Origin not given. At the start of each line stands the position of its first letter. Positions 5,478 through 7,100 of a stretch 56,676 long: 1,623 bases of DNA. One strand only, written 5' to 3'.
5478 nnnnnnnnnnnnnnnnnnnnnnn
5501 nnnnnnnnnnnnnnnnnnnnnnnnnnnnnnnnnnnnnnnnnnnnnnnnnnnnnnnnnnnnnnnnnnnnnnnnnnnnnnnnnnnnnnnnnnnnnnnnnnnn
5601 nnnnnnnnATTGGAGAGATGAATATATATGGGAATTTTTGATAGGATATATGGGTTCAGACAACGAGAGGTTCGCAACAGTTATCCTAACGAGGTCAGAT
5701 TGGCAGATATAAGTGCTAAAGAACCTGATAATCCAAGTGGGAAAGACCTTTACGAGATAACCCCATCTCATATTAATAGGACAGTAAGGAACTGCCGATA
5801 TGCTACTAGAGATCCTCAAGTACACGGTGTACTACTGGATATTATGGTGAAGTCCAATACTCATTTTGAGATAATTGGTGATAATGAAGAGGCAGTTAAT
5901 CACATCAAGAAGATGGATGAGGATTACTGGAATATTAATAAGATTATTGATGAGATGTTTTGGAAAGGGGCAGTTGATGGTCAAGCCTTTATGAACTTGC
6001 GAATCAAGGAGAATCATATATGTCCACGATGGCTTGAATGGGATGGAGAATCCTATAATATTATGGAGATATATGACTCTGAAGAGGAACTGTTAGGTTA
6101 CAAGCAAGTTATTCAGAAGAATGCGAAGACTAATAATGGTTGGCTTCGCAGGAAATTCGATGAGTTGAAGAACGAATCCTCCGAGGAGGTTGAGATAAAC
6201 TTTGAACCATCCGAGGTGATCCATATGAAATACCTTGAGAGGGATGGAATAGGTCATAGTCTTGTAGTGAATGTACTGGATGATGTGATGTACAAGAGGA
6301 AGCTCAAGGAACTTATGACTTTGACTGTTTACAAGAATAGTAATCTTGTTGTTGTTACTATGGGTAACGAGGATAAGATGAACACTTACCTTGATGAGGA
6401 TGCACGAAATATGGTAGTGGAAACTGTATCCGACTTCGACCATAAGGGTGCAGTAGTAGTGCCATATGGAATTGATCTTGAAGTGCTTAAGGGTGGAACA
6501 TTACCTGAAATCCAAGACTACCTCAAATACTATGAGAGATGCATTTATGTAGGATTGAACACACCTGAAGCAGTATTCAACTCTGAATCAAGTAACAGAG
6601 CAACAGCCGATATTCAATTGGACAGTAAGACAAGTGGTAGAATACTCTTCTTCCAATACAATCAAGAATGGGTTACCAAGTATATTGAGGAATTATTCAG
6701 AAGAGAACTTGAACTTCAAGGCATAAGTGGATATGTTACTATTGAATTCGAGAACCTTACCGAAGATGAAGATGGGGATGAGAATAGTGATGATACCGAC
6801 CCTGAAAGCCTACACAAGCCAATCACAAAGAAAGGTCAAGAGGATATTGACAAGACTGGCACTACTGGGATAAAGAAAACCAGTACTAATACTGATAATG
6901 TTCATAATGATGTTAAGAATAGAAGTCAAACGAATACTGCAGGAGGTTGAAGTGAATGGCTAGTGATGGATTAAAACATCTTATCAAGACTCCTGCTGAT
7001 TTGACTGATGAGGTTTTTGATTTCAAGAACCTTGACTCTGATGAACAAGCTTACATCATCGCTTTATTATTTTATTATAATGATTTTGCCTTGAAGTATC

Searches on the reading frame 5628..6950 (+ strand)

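Call 11: search_protein_families(library=pfam, proteins=[window:5628-6950:+], max_evalue=0.01)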
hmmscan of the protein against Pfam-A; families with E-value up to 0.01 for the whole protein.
window:5628-6950:+ (440 aa): 1 family
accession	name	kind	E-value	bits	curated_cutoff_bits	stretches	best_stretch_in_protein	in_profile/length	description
PF06074.18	Portal_Mu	-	0.0017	18.2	23.9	1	77-332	26-259/336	Portal protein of Mu bacteriophage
